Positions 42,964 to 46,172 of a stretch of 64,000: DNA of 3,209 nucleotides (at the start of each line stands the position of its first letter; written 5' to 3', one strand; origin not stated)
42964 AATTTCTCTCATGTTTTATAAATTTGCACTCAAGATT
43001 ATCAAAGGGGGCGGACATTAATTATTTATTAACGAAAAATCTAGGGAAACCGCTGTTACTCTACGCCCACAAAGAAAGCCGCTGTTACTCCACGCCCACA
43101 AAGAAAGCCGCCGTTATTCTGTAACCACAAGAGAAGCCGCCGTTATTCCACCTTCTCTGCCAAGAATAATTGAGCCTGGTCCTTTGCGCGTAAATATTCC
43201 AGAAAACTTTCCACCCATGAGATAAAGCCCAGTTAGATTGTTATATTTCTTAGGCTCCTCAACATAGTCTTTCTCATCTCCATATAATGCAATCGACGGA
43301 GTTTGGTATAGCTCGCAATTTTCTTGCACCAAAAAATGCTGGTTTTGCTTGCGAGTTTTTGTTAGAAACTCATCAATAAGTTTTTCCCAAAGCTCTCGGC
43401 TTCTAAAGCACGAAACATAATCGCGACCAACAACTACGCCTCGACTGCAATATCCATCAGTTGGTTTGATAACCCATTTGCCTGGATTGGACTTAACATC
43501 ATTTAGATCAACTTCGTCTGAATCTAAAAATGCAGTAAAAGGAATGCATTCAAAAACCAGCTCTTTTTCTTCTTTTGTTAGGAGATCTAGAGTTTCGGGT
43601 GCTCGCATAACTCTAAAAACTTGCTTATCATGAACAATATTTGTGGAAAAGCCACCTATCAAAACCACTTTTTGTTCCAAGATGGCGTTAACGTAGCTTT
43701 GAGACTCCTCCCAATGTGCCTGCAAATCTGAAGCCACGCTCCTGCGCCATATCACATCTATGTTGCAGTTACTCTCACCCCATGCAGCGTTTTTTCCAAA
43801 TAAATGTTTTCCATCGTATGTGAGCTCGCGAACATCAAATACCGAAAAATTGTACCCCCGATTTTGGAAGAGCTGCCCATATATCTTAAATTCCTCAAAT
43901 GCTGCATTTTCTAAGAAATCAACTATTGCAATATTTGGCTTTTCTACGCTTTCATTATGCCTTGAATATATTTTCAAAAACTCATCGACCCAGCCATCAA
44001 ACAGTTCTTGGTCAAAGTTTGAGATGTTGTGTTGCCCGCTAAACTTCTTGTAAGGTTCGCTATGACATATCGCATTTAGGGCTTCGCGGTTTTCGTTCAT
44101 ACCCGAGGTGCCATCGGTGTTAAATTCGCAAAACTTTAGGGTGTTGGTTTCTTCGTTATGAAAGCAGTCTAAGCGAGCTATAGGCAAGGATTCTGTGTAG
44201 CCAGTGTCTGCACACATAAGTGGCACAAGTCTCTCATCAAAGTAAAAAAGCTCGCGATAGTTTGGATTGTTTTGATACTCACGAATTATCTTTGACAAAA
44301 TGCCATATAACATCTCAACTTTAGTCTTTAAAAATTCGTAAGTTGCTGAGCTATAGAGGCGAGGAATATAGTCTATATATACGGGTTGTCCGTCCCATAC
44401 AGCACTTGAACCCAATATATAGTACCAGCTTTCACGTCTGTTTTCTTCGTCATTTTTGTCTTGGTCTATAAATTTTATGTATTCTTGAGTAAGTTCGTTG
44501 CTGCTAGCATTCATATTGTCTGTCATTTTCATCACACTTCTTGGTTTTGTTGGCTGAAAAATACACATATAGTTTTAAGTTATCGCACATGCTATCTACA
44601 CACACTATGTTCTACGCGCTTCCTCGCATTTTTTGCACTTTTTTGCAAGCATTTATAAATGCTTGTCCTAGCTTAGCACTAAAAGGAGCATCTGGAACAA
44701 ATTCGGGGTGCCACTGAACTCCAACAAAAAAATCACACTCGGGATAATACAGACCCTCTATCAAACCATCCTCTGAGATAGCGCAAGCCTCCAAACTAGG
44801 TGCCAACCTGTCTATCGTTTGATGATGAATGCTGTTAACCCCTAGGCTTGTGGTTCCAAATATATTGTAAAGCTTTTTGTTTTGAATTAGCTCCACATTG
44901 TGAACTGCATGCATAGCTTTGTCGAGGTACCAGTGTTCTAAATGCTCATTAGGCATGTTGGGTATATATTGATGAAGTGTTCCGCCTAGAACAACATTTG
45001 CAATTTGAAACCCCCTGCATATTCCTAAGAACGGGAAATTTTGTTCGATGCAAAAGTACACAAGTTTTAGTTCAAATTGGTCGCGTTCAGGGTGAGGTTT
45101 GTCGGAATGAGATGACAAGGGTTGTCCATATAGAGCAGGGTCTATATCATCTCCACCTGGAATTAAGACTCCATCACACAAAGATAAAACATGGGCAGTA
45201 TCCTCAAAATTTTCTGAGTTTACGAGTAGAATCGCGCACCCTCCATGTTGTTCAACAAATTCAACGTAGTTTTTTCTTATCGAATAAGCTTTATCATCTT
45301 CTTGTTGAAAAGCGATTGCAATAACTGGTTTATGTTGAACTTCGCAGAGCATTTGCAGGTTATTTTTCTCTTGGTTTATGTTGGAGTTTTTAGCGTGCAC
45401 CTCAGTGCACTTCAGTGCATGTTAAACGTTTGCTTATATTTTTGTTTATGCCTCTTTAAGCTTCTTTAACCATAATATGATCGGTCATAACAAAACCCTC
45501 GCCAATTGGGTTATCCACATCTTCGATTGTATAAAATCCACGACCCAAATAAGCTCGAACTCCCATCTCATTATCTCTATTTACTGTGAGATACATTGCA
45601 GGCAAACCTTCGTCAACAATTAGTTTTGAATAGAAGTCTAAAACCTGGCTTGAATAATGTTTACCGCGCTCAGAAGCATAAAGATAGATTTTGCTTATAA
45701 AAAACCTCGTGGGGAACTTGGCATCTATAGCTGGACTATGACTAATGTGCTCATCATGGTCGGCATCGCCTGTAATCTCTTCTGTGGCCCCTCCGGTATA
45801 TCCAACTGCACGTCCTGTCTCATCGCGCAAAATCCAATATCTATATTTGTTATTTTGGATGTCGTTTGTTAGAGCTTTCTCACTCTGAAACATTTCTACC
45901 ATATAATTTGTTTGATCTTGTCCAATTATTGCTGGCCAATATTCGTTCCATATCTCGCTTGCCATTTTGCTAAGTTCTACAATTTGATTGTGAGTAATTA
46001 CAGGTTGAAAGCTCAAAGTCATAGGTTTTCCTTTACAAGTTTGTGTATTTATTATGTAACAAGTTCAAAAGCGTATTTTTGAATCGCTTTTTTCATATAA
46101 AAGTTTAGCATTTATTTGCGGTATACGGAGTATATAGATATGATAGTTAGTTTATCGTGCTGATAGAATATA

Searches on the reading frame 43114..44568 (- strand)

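Call 7: search_protein_families(library=pfam, proteins=[window:43114-44568:-], max_evalue=0.001)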
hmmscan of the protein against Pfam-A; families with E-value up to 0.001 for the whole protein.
window:43114-44568:- (484 aa): 1 family
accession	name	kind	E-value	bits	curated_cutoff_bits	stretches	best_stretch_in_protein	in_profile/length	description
PF14403.11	CP_ATPgrasp_2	-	0.00022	20.8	32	1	244-428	173-345/374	Circularly permuted ATP-grasp type 2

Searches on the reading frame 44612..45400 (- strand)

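Call 7: search_protein_families(library=pfam, proteins=[window:44612-45400:-], max_evalue=0.001)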
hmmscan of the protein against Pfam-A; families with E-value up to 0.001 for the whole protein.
window:44612-45400:- (262 aa): 2 families
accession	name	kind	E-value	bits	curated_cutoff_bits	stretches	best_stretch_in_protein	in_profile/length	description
PF07722.19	Peptidase_C26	-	5.6e-61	206.5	20.5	1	34-233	18-219/219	Peptidase C26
PF00117.34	GATase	-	6.9e-14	52.4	22.8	1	72-238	40-177/190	Glutamine amidotransferase class-I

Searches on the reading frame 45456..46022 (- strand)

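Call 7: search_protein_families(library=pfam, proteins=[window:45456-46022:-], max_evalue=0.001)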
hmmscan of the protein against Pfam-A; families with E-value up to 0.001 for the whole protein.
window:45456-46022:- (188 aa): 1 family
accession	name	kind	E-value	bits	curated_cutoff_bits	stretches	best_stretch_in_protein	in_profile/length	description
PF00583.31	Acetyltransf_1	-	1.3e-05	25.9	20.7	1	25-163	5-116/116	Acetyltransferase (GNAT) family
